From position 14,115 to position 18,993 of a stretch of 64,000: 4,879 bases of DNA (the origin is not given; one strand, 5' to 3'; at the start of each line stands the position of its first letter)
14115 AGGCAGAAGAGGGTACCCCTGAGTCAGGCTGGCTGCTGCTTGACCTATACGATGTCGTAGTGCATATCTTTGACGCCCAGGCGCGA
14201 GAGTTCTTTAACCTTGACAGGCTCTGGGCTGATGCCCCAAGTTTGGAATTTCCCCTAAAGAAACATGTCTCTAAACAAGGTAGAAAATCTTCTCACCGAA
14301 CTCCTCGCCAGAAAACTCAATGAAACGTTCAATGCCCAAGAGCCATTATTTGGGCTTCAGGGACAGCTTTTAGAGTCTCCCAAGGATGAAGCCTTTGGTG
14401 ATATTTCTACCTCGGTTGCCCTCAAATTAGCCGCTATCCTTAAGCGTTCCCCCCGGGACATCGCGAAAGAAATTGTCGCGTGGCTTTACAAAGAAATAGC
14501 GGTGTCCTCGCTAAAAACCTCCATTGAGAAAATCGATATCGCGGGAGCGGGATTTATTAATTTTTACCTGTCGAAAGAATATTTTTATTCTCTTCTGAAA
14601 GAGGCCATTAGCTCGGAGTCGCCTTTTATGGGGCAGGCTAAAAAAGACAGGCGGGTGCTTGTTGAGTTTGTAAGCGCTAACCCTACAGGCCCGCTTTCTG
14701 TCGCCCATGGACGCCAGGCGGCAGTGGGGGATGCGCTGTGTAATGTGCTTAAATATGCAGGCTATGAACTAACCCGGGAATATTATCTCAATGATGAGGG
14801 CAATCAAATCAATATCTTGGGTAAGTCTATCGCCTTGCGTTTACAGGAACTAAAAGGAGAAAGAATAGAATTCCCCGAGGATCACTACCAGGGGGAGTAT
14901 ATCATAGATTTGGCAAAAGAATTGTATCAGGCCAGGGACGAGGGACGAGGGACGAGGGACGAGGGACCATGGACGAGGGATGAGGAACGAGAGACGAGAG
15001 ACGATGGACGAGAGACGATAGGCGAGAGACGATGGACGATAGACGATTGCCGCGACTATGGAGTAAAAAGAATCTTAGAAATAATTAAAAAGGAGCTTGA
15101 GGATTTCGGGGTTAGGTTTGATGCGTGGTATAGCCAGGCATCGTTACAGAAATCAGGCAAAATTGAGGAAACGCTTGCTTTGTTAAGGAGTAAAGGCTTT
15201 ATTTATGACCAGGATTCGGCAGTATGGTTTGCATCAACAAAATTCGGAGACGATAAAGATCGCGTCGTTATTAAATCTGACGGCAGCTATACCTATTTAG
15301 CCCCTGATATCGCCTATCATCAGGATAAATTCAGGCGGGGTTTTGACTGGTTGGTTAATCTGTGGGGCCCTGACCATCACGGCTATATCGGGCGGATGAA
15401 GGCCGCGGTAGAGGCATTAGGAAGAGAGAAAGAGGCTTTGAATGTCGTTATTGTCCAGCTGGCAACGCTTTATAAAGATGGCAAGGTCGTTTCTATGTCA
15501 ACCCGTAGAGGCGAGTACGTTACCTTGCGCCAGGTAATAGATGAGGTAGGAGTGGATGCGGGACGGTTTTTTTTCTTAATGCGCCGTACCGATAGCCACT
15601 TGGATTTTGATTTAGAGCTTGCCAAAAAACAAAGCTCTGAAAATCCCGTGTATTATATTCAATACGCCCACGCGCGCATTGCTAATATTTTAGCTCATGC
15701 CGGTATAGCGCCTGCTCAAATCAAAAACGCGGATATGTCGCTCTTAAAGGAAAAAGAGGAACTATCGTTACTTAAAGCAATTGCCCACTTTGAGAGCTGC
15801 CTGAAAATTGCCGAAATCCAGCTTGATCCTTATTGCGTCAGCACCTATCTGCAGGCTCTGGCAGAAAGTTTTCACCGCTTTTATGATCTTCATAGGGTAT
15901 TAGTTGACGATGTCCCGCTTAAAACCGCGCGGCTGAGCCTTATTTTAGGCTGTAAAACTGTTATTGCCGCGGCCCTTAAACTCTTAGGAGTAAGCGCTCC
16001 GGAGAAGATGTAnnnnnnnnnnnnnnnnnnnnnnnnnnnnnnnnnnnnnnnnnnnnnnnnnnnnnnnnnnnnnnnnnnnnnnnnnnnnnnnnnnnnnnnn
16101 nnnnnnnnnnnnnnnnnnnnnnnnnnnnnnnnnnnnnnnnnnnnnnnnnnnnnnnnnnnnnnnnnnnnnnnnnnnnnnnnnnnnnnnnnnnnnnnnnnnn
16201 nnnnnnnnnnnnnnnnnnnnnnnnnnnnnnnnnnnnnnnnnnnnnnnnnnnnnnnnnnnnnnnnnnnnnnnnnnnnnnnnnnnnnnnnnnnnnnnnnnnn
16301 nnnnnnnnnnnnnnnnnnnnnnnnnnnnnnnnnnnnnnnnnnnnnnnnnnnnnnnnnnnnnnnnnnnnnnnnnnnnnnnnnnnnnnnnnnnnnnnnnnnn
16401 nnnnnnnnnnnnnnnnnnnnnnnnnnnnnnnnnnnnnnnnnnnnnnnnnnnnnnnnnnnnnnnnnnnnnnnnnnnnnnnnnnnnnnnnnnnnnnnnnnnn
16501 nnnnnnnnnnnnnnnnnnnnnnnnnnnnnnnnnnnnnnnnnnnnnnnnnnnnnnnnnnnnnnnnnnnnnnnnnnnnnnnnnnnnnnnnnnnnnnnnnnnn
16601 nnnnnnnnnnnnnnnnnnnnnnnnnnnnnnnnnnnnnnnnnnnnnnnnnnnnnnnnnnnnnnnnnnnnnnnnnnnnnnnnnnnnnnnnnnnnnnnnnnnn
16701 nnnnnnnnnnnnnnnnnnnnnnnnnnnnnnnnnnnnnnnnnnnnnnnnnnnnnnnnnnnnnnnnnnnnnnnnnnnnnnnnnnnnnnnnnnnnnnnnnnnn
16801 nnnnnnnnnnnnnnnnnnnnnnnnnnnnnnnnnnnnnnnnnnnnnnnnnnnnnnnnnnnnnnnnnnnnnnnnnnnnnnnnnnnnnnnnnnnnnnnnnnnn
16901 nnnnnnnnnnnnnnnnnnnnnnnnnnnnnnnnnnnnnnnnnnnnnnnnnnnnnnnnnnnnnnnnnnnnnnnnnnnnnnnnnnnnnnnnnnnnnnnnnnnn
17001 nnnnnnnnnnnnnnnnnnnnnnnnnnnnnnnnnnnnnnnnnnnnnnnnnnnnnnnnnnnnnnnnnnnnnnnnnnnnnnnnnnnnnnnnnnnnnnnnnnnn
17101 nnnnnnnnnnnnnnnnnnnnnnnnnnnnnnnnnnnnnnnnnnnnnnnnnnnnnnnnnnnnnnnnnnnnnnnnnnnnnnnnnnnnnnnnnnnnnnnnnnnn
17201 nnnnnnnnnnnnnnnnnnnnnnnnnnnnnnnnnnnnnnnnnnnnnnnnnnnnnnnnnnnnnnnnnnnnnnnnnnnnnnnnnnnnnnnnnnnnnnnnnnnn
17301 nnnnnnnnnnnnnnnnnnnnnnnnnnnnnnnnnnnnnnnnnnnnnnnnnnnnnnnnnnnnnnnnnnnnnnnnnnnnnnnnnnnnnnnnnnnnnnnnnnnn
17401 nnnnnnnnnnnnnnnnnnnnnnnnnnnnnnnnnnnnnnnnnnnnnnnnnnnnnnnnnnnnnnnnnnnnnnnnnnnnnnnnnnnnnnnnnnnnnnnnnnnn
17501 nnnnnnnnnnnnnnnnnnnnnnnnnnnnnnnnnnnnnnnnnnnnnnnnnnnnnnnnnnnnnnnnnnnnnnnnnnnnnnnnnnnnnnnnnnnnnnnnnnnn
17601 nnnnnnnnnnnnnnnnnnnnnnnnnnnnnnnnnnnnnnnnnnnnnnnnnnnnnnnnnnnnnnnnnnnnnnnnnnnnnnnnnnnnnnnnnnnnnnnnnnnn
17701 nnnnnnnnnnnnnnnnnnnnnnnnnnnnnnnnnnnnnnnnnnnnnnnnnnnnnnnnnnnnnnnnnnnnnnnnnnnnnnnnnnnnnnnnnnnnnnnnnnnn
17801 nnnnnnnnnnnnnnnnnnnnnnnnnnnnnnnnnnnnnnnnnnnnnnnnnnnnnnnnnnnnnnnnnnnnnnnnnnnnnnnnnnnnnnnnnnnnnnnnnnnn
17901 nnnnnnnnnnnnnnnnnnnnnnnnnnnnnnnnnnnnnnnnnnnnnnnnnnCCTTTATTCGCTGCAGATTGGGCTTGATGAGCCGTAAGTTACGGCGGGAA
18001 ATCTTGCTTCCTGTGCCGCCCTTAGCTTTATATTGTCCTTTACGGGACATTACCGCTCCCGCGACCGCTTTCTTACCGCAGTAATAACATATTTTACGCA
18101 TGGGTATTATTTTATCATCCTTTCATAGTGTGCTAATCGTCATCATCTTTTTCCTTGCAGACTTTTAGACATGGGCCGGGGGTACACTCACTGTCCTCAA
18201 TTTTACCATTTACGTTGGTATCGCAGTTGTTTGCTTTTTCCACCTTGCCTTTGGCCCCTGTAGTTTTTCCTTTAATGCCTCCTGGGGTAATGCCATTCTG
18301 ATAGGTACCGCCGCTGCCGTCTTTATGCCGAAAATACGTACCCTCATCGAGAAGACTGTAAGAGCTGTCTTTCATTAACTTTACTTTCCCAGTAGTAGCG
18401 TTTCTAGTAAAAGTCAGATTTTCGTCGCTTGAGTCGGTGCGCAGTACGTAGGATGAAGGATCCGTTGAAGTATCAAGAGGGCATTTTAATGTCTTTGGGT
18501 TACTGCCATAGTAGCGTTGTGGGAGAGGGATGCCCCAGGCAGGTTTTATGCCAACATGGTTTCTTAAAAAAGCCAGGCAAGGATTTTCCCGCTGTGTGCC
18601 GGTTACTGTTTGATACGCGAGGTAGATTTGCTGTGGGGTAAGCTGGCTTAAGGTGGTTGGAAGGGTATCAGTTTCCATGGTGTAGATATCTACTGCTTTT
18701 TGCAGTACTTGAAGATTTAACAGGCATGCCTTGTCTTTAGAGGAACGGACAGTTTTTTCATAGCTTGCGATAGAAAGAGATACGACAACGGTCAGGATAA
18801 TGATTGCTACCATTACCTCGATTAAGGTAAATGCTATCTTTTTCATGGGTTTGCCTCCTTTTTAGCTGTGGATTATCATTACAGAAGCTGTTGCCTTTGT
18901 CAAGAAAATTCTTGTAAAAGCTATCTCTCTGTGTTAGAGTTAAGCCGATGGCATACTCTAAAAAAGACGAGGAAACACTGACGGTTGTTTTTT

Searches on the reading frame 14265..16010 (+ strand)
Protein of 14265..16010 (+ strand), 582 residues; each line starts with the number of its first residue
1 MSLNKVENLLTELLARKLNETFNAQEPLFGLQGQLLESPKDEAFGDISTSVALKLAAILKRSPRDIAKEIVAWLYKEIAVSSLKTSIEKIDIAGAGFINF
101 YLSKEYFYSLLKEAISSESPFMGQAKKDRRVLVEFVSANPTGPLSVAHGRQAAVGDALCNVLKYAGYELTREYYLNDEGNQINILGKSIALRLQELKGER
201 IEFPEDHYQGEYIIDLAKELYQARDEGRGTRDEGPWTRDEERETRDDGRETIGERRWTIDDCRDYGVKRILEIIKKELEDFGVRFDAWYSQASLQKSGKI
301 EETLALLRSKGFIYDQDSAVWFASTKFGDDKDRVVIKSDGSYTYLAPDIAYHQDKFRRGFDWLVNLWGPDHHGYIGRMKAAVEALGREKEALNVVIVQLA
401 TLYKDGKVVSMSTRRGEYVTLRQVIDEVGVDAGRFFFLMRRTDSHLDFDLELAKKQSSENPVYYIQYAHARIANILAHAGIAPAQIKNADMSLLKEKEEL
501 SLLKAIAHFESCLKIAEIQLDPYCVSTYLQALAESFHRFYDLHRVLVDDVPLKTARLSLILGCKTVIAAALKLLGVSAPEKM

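Call 39: search_protein_families(library=pfam, proteins=[window:14265-16010:+], max_evalue=0.0001)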
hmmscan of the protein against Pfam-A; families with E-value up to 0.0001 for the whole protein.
window:14265-16010:+ (582 aa): 4 families
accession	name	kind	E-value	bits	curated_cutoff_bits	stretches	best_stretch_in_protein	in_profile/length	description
PF05746.21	DALR_1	-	7.7e-28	97.4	22.3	1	465-582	1-117/117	DALR anticodon binding domain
PF00750.26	tRNA-synt_1d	-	1.7e-22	80.3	23.3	1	117-428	8-298/349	tRNA synthetases class I (R), catalytic domain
PF03485.21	Arg_tRNA_synt_N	-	6.6e-17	62.3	21.5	1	10-102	3-85/85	Arginyl tRNA synthetase N terminal domain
PF09334.17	tRNA-synt_1g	-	1.3e-05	24.5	20.1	0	267-326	67-126/391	tRNA synthetases class I (M)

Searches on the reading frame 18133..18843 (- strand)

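Call 39: search_protein_families(library=pfam, proteins=[window:18133-18843:-], max_evalue=0.0001)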
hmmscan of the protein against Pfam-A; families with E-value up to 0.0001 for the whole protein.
window:18133-18843:- (236 aa): 1 family
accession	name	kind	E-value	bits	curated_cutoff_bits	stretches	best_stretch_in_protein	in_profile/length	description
PF07963.17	N_methyl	-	4.2e-05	23.4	21.2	1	4-23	6-25/27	Prokaryotic N-terminal methylation motif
